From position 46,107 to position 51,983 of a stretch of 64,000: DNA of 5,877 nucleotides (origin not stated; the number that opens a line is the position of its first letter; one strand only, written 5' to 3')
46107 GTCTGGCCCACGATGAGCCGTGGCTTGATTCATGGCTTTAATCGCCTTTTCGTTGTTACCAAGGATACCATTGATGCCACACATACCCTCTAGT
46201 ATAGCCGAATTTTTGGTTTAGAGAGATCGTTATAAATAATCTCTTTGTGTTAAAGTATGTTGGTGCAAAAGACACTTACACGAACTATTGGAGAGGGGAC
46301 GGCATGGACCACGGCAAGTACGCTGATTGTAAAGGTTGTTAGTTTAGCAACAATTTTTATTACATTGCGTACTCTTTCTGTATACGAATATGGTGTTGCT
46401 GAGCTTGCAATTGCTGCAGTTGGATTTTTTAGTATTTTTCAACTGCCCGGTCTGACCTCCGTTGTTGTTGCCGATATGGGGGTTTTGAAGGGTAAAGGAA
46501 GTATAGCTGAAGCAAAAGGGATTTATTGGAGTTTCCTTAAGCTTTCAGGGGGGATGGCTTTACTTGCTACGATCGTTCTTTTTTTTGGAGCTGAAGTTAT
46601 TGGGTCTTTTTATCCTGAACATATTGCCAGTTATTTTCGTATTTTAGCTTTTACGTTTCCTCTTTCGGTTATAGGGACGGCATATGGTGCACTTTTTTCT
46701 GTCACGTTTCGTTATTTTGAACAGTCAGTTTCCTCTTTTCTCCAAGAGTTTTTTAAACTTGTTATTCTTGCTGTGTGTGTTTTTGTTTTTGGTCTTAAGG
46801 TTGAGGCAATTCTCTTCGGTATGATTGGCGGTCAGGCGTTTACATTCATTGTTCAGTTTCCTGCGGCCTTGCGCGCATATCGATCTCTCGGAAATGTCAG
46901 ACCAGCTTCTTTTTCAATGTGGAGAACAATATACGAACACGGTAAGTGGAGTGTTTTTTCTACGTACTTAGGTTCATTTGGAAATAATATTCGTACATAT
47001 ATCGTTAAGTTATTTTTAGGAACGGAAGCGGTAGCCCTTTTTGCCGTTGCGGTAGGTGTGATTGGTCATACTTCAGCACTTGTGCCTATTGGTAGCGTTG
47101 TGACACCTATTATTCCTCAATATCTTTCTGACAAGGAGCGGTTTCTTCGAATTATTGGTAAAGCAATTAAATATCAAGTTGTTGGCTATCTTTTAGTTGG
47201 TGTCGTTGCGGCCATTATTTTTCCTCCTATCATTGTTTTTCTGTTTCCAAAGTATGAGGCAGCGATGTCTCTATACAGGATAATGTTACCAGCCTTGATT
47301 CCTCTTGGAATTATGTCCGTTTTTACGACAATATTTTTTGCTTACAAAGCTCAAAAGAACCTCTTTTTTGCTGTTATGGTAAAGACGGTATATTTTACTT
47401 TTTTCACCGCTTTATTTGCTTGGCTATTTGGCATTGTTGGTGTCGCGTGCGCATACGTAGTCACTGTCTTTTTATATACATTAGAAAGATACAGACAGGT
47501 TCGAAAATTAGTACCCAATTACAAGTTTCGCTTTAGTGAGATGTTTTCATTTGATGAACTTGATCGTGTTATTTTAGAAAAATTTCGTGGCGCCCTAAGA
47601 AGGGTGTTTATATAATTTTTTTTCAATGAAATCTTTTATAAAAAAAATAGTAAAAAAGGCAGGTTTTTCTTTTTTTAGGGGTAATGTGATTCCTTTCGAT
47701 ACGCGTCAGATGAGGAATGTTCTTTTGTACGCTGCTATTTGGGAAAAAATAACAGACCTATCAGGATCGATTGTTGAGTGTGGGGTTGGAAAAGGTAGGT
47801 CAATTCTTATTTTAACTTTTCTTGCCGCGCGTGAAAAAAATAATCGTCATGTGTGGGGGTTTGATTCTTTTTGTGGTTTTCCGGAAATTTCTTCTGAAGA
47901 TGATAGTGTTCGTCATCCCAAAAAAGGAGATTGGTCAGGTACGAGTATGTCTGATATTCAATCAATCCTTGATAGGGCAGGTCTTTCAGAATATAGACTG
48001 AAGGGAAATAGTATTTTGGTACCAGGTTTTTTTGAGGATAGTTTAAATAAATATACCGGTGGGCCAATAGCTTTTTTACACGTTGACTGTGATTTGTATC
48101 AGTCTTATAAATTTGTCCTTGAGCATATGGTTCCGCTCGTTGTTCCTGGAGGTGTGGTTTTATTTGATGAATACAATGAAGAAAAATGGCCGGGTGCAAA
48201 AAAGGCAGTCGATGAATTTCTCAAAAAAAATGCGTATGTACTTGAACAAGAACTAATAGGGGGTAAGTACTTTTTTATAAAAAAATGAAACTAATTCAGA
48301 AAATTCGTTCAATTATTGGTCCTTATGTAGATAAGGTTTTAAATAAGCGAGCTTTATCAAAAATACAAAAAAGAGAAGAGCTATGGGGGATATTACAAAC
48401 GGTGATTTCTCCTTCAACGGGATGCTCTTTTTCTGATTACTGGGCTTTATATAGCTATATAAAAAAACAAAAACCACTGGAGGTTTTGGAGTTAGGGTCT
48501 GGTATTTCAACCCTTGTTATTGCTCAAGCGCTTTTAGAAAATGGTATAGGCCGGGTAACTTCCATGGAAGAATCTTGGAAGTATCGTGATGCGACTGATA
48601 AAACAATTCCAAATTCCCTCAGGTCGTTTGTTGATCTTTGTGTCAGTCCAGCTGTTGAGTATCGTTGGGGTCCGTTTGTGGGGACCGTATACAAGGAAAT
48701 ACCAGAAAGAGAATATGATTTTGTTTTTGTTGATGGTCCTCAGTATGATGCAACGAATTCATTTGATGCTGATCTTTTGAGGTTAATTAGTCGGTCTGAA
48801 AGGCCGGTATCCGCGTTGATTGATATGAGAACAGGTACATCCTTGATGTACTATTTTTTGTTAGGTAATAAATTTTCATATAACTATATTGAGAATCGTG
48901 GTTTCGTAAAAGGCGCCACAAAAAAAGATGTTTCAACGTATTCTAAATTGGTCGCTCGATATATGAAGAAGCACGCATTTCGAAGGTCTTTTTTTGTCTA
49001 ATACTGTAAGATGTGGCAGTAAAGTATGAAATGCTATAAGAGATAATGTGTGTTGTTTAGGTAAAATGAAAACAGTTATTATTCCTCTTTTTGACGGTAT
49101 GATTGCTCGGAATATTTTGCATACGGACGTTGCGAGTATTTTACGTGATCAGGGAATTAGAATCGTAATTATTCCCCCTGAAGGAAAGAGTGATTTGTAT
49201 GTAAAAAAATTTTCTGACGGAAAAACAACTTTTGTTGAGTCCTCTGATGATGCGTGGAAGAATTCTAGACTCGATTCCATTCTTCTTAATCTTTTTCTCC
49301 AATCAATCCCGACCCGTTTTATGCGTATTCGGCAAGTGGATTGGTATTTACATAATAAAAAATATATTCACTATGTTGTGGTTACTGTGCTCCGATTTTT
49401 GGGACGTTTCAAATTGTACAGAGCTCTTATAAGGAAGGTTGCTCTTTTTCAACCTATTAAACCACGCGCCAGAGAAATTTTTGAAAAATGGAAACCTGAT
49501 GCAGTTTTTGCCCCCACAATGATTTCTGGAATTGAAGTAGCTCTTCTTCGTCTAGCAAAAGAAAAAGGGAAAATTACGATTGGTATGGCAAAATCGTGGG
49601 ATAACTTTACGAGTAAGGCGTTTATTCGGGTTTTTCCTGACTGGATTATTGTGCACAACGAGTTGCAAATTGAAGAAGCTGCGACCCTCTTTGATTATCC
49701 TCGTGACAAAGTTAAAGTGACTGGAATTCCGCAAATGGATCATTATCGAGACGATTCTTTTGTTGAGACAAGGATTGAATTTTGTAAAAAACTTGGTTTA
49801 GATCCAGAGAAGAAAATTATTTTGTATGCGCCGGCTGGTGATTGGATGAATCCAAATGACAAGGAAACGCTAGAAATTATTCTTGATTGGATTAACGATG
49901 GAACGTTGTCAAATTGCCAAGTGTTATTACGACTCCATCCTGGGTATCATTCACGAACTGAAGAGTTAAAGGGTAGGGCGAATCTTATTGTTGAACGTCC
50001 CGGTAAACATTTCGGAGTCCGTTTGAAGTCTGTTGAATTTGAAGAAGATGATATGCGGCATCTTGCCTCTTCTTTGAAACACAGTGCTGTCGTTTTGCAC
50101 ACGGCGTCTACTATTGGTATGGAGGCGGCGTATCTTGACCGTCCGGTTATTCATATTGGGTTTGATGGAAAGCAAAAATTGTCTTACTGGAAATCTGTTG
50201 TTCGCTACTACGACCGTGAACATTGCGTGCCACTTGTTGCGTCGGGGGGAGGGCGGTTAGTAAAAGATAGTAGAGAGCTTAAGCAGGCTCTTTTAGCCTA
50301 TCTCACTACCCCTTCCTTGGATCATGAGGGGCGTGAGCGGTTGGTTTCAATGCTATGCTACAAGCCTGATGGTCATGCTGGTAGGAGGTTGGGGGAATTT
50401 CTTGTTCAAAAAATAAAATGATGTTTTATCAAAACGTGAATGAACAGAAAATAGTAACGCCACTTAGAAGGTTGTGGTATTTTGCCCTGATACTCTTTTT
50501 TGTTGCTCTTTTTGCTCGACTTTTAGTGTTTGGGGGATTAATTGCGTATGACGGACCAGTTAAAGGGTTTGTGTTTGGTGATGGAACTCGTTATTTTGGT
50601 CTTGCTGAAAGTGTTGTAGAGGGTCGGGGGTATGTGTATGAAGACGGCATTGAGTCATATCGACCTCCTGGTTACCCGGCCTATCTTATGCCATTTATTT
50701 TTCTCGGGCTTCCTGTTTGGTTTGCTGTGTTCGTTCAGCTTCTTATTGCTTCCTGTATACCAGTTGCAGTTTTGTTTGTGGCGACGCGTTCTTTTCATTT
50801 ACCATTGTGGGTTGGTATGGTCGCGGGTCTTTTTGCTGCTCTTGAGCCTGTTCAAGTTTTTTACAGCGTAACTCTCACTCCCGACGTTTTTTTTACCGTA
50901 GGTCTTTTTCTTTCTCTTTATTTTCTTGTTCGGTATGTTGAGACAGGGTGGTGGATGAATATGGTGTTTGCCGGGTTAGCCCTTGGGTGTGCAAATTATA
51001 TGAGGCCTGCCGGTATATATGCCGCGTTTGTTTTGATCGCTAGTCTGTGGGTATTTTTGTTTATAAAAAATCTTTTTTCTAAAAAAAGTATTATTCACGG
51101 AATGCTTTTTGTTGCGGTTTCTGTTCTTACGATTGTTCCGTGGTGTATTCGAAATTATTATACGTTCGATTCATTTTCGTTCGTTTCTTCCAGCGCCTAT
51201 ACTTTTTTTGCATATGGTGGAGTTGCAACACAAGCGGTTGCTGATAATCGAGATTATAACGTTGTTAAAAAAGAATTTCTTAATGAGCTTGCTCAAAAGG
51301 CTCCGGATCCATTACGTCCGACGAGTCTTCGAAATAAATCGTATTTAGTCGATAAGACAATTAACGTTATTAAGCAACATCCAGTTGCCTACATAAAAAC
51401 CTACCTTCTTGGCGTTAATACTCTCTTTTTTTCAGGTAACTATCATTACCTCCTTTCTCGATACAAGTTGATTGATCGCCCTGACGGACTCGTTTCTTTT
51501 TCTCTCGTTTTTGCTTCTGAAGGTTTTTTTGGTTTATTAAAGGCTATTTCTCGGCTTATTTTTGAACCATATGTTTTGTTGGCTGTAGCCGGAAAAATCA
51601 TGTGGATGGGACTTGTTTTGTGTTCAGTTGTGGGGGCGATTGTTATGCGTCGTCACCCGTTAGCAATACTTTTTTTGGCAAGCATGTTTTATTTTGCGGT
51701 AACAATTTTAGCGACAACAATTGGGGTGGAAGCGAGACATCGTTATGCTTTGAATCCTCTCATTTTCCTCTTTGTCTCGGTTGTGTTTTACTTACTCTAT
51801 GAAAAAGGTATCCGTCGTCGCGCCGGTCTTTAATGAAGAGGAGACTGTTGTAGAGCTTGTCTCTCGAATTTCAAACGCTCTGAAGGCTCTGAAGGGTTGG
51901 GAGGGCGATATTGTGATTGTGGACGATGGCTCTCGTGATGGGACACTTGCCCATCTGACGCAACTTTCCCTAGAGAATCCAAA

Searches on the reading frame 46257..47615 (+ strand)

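Call 10: search_protein_families(library=pfam, proteins=[window:46257-47615:+], max_evalue=0.001)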
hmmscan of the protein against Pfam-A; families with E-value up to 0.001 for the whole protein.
window:46257-47615:+ (452 aa): 2 families
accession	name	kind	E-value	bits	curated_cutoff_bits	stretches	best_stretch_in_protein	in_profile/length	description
PF01943.22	Polysacc_synt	-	2.6e-16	60.3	28.2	1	12-289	2-273/274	Polysaccharide biosynthesis protein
PF03023.19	MurJ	-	0.00065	18.9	27.4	1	57-426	24-410/451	Lipid II flippase MurJ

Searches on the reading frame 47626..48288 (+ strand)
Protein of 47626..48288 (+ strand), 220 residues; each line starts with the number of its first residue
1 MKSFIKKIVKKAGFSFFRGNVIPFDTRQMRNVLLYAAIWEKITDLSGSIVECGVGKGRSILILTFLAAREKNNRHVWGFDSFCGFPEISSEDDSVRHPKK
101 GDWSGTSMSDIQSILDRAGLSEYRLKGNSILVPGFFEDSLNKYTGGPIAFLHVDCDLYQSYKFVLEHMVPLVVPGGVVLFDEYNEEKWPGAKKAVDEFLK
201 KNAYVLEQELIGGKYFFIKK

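Call 10: search_protein_families(library=pfam, proteins=[window:47626-48288:+], max_evalue=0.001)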
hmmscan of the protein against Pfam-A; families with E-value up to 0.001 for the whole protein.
window:47626-48288:+ (220 aa): 2 families
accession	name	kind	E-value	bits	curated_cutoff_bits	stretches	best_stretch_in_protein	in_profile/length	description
PF05711.17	TylF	-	1.3e-23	84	23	1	43-202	89-246/264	Macrocin-O-methyltransferase (TylF)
PF13578.12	Methyltransf_24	-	2.2e-11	45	26.3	1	50-183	1-105/105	Methyltransferase domain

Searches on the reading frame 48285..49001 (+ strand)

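Call 10: search_protein_families(library=pfam, proteins=[window:48285-49001:+], max_evalue=0.001)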
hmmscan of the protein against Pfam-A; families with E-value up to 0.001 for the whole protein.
window:48285-49001:+ (238 aa): 1 family
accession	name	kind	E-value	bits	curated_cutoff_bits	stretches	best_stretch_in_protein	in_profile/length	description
PF13578.12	Methyltransf_24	-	4.1e-07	31.3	26.3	1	68-159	1-85/105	Methyltransferase domain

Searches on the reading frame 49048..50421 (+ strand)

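Call 20: search_protein_families(library=pfam, proteins=[window:49048-50421:+], max_evalue=0.001)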
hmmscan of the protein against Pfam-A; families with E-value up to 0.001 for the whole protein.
window:49048-50421:+ (457 aa): 1 family
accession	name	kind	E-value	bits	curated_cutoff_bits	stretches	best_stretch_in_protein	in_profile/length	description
PF04464.20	Glyphos_transf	-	4.3e-11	42.8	22.1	1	198-452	136-365/367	CDP-Glycerol:Poly(glycerophosphate) glycerophosphotransferase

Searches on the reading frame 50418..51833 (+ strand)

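Call 20: search_protein_families(library=pfam, proteins=[window:50418-51833:+], max_evalue=0.001)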
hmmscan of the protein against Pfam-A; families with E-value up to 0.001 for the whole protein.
window:50418-51833:+ (471 aa): 1 family
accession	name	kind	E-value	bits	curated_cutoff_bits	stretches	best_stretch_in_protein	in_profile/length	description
PF13231.12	PMT_2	-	1.7e-09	38.5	26.1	1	97-242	18-160/160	Dolichyl-phosphate-mannose-protein mannosyltransferase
